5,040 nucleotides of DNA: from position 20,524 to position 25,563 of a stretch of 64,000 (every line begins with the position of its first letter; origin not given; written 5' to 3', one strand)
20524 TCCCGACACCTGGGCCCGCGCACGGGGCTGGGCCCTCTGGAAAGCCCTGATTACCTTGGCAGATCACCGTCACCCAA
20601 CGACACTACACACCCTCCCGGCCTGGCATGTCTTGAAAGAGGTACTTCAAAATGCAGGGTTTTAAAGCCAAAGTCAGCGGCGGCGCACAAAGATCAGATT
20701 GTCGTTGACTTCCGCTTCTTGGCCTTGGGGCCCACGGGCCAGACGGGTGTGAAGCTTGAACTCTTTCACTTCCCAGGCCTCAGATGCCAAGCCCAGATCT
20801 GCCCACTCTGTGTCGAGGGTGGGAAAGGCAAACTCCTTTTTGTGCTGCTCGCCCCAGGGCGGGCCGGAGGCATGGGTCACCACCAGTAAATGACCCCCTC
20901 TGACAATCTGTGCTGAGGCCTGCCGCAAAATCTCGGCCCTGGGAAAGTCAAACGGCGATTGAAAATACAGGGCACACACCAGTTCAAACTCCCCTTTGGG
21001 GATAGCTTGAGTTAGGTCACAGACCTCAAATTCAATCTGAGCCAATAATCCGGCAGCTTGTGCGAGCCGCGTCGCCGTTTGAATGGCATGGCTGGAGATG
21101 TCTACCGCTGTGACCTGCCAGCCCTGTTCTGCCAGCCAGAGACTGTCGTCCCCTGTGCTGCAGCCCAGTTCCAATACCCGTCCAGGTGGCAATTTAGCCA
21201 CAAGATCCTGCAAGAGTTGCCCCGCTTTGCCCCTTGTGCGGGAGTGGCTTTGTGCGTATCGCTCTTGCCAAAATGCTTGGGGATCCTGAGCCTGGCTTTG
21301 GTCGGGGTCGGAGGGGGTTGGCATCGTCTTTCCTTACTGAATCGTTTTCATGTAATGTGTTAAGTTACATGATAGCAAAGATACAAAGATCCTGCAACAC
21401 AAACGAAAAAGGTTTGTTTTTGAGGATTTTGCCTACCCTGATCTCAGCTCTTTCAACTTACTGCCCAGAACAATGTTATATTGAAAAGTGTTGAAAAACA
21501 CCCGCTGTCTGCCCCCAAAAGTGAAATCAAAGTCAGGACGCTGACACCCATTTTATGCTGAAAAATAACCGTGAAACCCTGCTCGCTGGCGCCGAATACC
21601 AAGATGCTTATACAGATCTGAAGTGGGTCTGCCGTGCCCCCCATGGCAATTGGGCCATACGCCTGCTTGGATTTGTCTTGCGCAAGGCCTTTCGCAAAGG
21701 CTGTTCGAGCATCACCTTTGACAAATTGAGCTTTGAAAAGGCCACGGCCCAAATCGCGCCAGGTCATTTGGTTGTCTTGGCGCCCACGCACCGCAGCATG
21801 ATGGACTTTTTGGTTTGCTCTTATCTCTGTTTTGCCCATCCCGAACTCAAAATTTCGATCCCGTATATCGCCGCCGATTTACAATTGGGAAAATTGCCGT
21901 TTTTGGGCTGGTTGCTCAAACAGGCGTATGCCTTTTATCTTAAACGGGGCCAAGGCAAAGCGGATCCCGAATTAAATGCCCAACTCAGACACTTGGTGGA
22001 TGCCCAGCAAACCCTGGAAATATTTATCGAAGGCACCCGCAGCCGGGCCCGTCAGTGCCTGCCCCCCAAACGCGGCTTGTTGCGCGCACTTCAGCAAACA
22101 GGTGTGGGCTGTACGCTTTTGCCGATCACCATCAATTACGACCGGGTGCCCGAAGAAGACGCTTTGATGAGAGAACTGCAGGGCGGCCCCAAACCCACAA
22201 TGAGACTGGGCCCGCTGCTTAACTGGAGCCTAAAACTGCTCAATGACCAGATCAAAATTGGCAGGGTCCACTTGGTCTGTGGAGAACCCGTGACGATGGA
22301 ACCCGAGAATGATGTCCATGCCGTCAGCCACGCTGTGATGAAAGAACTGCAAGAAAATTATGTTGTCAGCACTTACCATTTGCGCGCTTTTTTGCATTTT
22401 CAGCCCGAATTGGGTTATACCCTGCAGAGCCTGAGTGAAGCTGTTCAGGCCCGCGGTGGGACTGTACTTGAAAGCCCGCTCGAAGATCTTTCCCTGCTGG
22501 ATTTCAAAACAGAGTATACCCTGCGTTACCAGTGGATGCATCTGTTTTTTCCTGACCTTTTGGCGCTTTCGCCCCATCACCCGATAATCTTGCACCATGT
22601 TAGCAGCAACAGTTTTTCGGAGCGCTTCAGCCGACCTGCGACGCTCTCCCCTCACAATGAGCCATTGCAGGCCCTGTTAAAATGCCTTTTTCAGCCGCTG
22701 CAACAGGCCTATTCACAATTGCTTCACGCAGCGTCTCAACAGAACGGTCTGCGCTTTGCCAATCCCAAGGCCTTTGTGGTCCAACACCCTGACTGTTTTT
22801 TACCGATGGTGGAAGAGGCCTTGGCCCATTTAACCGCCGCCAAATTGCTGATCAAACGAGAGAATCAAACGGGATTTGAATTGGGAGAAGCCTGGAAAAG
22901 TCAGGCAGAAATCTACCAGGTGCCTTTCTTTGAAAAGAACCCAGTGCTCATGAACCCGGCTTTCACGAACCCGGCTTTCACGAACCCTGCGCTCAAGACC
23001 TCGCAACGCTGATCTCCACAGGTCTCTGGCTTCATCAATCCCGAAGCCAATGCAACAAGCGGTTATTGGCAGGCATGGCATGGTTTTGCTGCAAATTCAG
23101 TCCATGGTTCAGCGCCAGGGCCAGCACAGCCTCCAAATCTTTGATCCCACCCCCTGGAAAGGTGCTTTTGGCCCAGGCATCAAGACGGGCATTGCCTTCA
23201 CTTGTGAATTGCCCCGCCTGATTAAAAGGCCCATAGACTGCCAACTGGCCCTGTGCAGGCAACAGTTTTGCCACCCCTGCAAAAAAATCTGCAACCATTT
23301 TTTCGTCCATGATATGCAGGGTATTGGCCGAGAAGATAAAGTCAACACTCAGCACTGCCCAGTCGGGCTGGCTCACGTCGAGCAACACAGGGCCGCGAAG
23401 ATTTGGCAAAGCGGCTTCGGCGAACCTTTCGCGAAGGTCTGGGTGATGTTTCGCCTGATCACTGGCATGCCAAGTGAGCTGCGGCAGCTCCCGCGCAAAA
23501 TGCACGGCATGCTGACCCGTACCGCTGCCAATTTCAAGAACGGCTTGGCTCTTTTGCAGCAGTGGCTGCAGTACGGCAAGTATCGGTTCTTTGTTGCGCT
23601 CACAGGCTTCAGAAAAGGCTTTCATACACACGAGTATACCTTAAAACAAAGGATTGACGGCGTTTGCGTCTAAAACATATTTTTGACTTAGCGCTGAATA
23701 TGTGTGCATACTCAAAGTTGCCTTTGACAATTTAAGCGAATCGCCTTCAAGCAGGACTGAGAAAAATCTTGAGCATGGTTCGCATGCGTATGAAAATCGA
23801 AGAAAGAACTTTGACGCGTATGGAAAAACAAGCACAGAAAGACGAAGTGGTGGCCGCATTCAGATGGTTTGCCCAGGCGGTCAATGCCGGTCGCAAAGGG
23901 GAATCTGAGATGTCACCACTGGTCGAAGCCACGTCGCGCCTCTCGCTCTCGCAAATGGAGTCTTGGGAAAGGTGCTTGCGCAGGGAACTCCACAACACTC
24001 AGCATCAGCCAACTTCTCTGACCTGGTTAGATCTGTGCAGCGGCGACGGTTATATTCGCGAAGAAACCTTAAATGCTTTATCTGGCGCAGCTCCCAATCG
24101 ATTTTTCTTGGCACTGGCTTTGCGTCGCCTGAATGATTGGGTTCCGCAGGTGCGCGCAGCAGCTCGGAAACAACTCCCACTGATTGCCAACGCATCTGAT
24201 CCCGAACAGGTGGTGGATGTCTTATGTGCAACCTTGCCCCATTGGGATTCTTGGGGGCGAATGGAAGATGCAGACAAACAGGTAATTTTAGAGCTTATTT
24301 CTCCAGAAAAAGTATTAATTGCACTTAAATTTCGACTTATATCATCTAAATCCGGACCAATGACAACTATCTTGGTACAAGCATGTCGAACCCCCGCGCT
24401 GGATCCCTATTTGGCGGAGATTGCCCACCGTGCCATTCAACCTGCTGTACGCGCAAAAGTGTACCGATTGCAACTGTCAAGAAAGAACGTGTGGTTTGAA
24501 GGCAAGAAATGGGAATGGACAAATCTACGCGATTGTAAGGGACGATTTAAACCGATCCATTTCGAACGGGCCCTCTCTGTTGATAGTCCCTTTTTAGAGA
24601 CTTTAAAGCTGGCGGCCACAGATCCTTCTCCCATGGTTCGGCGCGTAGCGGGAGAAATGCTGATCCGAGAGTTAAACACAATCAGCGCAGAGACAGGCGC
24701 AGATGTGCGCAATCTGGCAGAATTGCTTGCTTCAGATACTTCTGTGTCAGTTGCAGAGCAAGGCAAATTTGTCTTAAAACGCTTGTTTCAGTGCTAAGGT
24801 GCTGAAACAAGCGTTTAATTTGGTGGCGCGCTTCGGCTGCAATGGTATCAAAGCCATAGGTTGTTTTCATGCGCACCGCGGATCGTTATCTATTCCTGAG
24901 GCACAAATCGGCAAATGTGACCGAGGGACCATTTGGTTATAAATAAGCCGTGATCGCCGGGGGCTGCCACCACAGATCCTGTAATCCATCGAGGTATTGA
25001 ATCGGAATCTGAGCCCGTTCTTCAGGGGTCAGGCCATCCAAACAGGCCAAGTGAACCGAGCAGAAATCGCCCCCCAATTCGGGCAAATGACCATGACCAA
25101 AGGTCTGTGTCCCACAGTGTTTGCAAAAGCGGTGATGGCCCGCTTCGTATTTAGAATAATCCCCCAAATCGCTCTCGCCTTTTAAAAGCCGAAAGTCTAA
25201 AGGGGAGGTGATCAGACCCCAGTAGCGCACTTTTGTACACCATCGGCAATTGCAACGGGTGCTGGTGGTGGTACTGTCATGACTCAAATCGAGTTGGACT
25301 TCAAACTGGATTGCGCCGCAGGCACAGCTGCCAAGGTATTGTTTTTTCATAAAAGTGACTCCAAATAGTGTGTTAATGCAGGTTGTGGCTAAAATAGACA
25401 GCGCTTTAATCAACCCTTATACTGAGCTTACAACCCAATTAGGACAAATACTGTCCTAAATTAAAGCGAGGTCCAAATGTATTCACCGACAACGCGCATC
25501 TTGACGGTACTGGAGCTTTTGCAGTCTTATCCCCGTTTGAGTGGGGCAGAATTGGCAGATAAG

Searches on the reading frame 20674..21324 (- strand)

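Call 62: search_protein_families(library=pfam, proteins=[window:20674-21324:-], max_evalue=0.0001)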
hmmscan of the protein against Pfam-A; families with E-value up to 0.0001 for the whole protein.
window:20674-21324:- (216 aa): 8 families
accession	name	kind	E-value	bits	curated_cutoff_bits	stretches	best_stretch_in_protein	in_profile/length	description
PF13649.12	Methyltransf_25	-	1.2e-13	51.9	27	1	50-139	1-92/97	Methyltransferase domain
PF13489.12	Methyltransf_23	-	2.1e-13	50.8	27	1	31-159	6-127/164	Methyltransferase domain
PF13847.12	Methyltransf_31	-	6.9e-11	42.5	27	1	49-152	6-113/145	Methyltransferase domain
PF08242.18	Methyltransf_12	-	1.6e-10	42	30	1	51-146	1-98/98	Methyltransferase domain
PF08241.18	Methyltransf_11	-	3e-10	41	21.2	1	51-147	1-94/95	Methyltransferase domain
PF05724.17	TPMT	-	5.3e-10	39.8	26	1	17-122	4-108/218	Thiopurine S-methyltransferase (TPMT)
PF03848.20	TehB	-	1.4e-08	34.9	20.4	1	39-116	23-99/193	Tellurite resistance protein TehB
PF05175.20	MTS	-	1.1e-07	32.1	23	1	37-151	23-141/170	Methyltransferase small domain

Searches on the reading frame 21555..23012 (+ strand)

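Call 21: search_protein_families(library=pfam, proteins=[window:21555-23012:+], max_evalue=0.001)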
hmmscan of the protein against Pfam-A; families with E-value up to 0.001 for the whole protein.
window:21555-23012:+ (485 aa): 1 family
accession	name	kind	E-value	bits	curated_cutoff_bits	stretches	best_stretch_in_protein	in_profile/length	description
PF01553.26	Acyltransferase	-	1.6e-21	76.9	23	1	67-193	10-131/132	Acyltransferase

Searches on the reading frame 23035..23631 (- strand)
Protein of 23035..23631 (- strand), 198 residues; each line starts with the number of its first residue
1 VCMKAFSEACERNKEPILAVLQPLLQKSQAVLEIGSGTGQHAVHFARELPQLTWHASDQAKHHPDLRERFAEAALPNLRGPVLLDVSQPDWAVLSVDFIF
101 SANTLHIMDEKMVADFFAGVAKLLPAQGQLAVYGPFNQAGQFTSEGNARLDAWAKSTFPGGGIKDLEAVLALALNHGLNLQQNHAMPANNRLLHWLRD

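Call 21: search_protein_families(library=pfam, proteins=[window:23035-23631:-], max_evalue=0.001)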
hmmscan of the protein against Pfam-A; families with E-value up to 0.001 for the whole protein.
window:23035-23631:- (198 aa): 5 families
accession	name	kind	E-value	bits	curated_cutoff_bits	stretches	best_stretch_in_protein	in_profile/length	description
PF06080.18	DUF938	-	1.5e-61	208.1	27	1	4-197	1-202/202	Protein of unknown function (DUF938)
PF13649.12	Methyltransf_25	-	3.1e-08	34.6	27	1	31-128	1-97/97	Methyltransferase domain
PF08242.18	Methyltransf_12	-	9.1e-08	33.2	30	1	32-129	1-97/98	Methyltransferase domain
PF02353.26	CMAS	-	4.7e-07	29.8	27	1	11-186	48-218/273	Mycolic acid cyclopropane synthetase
PF08241.18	Methyltransf_11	-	0.00036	21.5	21.2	1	32-131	1-94/95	Methyltransferase domain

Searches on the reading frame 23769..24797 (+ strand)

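Call 21: search_protein_families(library=pfam, proteins=[window:23769-24797:+], max_evalue=0.001)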
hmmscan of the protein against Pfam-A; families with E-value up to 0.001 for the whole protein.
window:23769-24797:+ (342 aa): 1 family
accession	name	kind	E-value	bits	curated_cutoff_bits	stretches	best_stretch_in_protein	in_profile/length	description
PF12765.13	Cohesin_HEAT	-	0.00021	22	21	0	271-293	15-37/42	HEAT repeat associated with sister chromatid cohesion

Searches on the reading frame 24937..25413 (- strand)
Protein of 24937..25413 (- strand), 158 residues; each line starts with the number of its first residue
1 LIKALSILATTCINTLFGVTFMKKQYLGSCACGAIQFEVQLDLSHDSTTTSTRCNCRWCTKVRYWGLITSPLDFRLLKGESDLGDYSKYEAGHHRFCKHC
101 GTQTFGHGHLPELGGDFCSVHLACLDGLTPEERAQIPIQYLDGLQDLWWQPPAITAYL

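Call 21: search_protein_families(library=pfam, proteins=[window:24937-25413:-], max_evalue=0.001)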
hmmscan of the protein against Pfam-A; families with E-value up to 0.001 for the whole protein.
window:24937-25413:- (158 aa): 1 family
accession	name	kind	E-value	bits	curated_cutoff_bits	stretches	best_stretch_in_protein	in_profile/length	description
PF04828.22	GFA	-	5.1e-11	43.1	24.3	1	26-127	2-101/115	Glutathione-dependent formaldehyde-activating enzyme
